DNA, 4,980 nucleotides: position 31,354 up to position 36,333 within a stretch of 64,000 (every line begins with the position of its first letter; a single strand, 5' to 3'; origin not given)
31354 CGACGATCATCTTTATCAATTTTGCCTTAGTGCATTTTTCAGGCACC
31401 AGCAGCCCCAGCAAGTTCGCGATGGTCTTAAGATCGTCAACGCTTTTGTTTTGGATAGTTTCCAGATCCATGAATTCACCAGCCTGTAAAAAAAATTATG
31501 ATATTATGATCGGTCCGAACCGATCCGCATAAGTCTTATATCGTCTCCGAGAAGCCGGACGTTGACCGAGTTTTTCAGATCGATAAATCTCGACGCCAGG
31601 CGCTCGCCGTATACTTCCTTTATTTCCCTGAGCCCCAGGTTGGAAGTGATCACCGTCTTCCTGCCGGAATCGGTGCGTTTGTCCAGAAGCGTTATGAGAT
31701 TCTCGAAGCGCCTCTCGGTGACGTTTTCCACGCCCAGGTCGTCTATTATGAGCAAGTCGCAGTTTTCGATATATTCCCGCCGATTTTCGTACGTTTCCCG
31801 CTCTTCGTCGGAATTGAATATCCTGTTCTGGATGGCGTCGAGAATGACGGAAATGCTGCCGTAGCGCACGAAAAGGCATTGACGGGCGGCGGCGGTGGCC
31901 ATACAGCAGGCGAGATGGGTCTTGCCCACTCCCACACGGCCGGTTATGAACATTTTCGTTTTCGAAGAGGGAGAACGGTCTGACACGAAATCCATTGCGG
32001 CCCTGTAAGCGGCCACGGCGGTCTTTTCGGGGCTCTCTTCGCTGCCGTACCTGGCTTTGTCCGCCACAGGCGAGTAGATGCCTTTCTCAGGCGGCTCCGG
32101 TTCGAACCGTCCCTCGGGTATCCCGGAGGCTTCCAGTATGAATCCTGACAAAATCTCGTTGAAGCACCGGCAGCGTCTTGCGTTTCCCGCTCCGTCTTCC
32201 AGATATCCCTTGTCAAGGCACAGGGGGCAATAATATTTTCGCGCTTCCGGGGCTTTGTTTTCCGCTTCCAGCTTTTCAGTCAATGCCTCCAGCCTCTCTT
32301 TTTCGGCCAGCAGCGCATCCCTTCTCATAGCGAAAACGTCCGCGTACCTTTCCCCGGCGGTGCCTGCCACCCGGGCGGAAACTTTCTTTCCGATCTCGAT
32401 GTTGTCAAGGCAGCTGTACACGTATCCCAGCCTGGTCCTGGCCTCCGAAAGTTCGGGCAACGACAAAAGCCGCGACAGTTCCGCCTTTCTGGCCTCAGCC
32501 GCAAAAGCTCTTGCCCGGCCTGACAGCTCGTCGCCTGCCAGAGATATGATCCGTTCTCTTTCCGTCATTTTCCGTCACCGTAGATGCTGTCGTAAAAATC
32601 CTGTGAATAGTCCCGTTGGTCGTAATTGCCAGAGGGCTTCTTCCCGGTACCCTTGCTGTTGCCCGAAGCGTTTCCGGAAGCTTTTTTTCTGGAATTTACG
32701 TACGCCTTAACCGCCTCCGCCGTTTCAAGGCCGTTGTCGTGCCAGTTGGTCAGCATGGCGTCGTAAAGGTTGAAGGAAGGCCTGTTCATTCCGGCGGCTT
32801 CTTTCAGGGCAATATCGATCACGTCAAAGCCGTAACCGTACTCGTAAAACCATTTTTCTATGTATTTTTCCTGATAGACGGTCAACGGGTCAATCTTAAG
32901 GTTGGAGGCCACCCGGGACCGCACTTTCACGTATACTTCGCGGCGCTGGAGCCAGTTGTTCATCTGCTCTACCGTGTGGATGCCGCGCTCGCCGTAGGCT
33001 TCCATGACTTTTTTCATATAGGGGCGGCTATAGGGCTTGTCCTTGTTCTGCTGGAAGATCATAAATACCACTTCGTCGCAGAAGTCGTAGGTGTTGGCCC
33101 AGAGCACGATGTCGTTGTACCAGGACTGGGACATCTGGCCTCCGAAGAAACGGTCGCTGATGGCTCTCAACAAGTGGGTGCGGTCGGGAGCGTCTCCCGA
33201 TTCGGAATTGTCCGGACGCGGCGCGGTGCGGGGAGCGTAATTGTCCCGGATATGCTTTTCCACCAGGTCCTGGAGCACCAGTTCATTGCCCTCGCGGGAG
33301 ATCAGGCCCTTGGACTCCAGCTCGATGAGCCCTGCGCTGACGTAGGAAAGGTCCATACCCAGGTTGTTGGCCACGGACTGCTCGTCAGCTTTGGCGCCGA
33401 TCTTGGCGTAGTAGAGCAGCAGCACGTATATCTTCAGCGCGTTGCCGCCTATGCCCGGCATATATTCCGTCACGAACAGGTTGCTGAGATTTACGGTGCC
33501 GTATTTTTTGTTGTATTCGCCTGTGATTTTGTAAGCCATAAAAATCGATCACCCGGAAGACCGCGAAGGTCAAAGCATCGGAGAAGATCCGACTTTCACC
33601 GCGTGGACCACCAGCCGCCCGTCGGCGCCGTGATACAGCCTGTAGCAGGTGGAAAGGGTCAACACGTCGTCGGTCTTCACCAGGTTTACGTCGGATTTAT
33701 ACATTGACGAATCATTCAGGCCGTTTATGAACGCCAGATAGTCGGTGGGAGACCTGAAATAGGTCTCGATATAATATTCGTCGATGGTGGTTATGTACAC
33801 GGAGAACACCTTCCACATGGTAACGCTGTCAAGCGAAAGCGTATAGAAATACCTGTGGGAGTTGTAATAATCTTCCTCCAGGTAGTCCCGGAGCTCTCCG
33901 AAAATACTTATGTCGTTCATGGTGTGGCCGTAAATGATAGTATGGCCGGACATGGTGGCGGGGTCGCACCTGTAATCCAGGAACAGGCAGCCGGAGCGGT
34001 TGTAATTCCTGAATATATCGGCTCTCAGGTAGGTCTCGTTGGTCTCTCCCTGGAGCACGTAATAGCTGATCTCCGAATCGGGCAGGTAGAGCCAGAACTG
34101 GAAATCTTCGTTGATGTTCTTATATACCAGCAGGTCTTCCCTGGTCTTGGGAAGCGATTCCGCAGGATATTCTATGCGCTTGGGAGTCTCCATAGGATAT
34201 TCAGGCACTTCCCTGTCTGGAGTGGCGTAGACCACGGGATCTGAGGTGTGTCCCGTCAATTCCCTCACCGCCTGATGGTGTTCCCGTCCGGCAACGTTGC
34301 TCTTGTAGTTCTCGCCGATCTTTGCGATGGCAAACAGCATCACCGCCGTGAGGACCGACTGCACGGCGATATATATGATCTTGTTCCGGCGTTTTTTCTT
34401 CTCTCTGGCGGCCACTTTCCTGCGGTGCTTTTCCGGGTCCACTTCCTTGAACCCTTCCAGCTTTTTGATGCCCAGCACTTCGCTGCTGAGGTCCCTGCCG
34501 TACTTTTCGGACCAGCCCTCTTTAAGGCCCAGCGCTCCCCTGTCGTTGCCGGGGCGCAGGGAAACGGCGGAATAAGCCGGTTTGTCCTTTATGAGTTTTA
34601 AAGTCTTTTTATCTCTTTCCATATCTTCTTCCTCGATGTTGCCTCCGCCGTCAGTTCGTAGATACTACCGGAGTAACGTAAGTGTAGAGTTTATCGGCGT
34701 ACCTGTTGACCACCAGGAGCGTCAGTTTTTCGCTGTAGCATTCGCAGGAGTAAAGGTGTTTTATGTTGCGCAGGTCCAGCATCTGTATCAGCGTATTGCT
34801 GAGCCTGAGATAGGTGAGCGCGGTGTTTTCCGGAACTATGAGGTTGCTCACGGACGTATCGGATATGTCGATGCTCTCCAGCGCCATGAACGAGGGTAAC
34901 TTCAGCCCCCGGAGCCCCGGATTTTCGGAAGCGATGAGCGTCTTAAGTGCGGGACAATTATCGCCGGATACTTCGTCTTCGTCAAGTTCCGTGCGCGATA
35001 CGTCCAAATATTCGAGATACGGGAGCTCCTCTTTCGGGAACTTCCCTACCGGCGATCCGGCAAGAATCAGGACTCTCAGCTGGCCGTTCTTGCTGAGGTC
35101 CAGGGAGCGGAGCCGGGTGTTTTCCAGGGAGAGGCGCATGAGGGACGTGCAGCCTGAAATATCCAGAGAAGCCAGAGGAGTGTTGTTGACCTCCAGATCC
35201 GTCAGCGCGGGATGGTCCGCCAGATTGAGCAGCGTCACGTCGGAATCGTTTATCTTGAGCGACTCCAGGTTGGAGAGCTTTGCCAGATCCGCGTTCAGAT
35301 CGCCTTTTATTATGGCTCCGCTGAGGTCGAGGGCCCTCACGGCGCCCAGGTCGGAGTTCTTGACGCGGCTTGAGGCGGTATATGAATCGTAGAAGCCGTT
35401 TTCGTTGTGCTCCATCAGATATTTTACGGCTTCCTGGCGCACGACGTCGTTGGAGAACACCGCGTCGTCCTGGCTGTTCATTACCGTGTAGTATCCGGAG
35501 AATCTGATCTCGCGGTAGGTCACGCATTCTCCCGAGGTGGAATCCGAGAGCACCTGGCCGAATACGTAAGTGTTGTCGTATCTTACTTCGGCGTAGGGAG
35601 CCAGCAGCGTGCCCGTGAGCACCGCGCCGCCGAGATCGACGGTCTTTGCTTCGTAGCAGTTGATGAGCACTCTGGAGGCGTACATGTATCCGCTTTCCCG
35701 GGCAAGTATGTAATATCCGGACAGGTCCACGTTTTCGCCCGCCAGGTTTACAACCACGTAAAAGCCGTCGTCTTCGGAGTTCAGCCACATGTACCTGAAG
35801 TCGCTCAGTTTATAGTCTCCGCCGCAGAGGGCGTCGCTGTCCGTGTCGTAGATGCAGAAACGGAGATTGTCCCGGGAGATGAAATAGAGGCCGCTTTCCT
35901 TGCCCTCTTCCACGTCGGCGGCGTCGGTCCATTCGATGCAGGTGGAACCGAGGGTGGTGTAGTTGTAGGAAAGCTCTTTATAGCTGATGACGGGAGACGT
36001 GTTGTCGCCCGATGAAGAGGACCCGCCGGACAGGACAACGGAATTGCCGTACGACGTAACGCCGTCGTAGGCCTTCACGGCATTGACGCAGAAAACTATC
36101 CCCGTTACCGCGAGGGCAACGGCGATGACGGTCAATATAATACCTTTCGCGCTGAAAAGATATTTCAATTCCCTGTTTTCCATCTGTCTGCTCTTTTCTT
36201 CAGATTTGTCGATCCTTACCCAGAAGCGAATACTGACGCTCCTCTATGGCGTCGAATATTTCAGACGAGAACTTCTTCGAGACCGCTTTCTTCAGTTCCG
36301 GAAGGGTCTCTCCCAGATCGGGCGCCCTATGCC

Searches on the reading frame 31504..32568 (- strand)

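Call 50: search_protein_families(library=pfam, proteins=[window:31504-32568:-], max_evalue=0.001)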
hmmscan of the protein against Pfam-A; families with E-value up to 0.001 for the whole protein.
window:31504-32568:- (354 aa): 3 families
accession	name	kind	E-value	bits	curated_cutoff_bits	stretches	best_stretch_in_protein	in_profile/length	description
PF01695.23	IstB_IS21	-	2.4e-16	60.4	24.1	1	203-345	92-231/238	IstB-like ATP binding protein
PF00308.24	Bac_DnaA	-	2.9e-11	44.3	23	1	187-328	19-155/162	Bacterial DnaA ATPAse domain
PF13191.12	AAA_16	-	0.0001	23.3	32.6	1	202-307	24-136/167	AAA ATPase domain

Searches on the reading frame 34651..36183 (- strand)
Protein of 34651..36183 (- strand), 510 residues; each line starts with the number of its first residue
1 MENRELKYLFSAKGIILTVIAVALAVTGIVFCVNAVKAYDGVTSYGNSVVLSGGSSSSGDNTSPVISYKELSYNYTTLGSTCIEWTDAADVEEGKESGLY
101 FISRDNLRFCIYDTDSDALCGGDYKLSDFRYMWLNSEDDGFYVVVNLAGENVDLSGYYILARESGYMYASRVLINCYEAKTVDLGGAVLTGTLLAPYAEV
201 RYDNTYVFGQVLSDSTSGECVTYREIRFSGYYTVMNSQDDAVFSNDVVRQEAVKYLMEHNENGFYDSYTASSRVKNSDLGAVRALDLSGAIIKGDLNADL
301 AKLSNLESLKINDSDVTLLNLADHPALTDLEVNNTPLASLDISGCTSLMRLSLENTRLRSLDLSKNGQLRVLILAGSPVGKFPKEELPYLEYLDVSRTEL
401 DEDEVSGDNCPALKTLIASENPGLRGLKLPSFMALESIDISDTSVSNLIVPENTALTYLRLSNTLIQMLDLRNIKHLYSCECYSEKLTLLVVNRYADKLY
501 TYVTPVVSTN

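Call 50: search_protein_families(library=pfam, proteins=[window:34651-36183:-], max_evalue=0.001)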
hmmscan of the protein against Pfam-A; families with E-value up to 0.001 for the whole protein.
window:34651-36183:- (510 aa): 3 families
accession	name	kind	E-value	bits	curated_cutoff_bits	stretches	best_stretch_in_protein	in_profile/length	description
PF20597.4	pAdhesive_15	-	8.2e-10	39.4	23.8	1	37-217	70-247/254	Putative Ice-binding-like adhesive domain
PF12799.13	LRR_4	-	1.4e-09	38.3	27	0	325-364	1-43/44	Leucine Rich repeats (2 copies)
PF25013.1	LRR_Zer-1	-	0.00017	22.2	27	1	300-430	4-128/137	Zer-1-like, Leucine-rich repeats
